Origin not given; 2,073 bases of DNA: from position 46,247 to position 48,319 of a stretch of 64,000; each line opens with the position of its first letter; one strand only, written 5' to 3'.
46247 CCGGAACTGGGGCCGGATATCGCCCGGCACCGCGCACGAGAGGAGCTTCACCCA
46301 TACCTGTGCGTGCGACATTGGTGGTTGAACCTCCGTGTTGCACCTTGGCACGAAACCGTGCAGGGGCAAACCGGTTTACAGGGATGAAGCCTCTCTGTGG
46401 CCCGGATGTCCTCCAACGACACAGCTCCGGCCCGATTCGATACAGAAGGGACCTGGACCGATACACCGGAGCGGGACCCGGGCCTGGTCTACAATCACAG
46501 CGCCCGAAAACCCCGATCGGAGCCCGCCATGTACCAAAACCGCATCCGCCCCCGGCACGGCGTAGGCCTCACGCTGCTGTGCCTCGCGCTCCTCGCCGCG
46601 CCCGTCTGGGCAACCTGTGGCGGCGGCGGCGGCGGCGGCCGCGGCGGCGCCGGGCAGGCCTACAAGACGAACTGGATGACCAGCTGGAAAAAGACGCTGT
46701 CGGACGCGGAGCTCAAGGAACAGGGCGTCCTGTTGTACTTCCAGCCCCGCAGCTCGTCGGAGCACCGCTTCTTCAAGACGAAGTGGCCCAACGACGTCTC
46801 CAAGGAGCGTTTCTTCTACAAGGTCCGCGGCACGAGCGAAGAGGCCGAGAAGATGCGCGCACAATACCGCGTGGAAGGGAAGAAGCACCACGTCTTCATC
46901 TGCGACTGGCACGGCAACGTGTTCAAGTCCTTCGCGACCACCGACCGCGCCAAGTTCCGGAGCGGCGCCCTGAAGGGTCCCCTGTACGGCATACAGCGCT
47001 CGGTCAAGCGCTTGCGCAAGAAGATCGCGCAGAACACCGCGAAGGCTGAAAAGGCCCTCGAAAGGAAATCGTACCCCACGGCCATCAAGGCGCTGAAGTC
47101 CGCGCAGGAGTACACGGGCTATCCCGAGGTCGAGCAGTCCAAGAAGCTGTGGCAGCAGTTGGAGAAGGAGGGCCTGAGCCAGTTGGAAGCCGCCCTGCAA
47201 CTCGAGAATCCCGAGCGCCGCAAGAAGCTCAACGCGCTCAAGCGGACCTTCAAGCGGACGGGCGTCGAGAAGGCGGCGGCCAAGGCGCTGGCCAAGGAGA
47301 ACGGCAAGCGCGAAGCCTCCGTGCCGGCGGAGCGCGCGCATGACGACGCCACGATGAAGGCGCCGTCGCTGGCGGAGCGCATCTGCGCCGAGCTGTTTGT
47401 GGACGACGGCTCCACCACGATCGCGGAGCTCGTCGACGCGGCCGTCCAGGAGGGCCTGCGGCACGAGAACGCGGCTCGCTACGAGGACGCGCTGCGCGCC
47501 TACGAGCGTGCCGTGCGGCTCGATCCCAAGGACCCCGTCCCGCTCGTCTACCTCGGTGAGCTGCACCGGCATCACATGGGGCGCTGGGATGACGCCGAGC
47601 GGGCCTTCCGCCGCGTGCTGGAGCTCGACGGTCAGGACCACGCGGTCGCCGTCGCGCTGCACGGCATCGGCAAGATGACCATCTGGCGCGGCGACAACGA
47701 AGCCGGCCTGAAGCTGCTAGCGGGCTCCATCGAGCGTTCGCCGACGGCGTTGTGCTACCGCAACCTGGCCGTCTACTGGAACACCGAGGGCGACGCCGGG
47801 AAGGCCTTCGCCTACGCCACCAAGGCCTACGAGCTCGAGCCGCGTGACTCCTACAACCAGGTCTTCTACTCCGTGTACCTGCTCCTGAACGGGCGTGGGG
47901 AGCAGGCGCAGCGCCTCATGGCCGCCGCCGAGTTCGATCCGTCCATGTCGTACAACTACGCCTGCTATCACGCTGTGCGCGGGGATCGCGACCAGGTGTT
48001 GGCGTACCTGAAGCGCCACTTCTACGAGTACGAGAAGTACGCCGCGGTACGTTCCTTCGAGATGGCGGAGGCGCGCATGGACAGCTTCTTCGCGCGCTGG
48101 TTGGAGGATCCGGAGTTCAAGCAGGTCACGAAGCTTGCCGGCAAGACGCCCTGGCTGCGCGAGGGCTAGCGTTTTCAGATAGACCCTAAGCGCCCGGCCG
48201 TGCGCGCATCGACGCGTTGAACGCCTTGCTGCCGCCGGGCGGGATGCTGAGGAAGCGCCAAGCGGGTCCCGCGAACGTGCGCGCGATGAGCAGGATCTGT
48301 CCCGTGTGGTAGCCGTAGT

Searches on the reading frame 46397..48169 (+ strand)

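Call 4: search_protein_families(library=ncbifam, max_evalue=1, proteins=[window:46397-48169:+])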
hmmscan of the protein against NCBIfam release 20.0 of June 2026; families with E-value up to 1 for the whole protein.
window:46397-48169:+ (590 aa): 9 families
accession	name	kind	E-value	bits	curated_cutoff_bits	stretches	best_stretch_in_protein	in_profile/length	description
TIGR02552.1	LcrH_SycD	equivalog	1.2e-06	28.3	104.8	1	356-415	62-120/136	SycD/LcrH family type III secretion system chaperone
NF033762.1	social_mot_Tgl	equivalog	2e-06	27.3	225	1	356-512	76-231/252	social motility TPR repeat lipoprotein Tgl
NF047558.1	TPR_END_plus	domain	4.4e-06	26.5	32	1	519-578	3-55/56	TPR end-of-group domain-containing protein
NF002725.1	PRK02603.1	equivalog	0.00017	21.6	143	1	438-510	62-129/173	photosystem I assembly protein Ycf3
TIGR02521.1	type_IV_pilW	equivalog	0.00027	20.6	154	2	343-415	28-99/234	type IV pilus biogenesis/stability protein PilW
NF040959.1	MamA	equivalog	0.00046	19.7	200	0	449-506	35-92/204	magnetosome protein MamA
TIGR00990.1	3a0801s09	subfamily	0.002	16.8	757.25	1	396-492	309-404/615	mitochondrial import receptor subunit TOM70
NF053520.1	HK_Porph_FimS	equivalog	0.008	14.5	600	1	450-493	243-286/618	sensor histidine kinase FimS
NF058595.1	invert_tail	domain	0.079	13.3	37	1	48-82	46-80/113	lipo-invert putative C-terminal anchoring domain-containing protein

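Call 5: search_protein_families(library=pfam, max_evalue=1, proteins=[window:46397-48169:+])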
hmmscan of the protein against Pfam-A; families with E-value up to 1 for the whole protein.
window:46397-48169:+ (590 aa): 16 families
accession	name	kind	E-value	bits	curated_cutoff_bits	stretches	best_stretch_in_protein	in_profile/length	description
PF14559.12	TPR_19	-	1.7e-10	41.5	25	2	361-418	6-62/68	Tetratricopeptide repeat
PF00515.34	TPR_1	-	4.4e-07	29.9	27.8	2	361-379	16-34/34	Tetratricopeptide repeat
PF13176.12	TPR_7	-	5.5e-07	29.6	27.9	2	386-413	5-31/36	Tetratricopeptide repeat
PF07719.23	TPR_2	-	1.1e-06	28.7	27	2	350-379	5-34/34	Tetratricopeptide repeat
PF13432.12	TPR_16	-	2.4e-06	28.3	32.7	1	352-414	3-64/65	Tetratricopeptide repeat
PF23914.1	TPR_CcmH_CycH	-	2.6e-06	27.8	42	0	465-505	64-104/158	Cytochrome c-type biogenesis protein H TPR domain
PF13414.12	TPR_11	-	2.6e-06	27.4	26.8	1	361-390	9-38/42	TPR repeat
PF13371.12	TPR_9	-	3.5e-05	24.2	35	1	355-420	4-68/73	Tetratricopeptide repeat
PF13428.12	TPR_14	-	7.5e-05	23.5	23.5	2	351-389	6-44/44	Tetratricopeptide repeat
PF13424.12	TPR_12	-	0.00011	22.7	30.1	2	384-426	7-53/77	Tetratricopeptide repeat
PF13431.12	TPR_17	-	0.00014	22.3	24.4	1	368-401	1-33/34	Tetratricopeptide repeat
PF13181.12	TPR_8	-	0.00017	21.9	25.7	1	358-379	13-34/34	Tetratricopeptide repeat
PF13174.12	TPR_6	-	0.0042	18.1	26.3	1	383-409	3-28/33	Tetratricopeptide repeat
PF13374.12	TPR_10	-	0.0043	17.5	27.5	0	386-410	8-31/42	Tetratricopeptide repeat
PF12895.13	ANAPC3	-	0.0072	17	27.2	0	469-521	7-60/82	Anaphase-promoting complex, cyclosome, subunit 3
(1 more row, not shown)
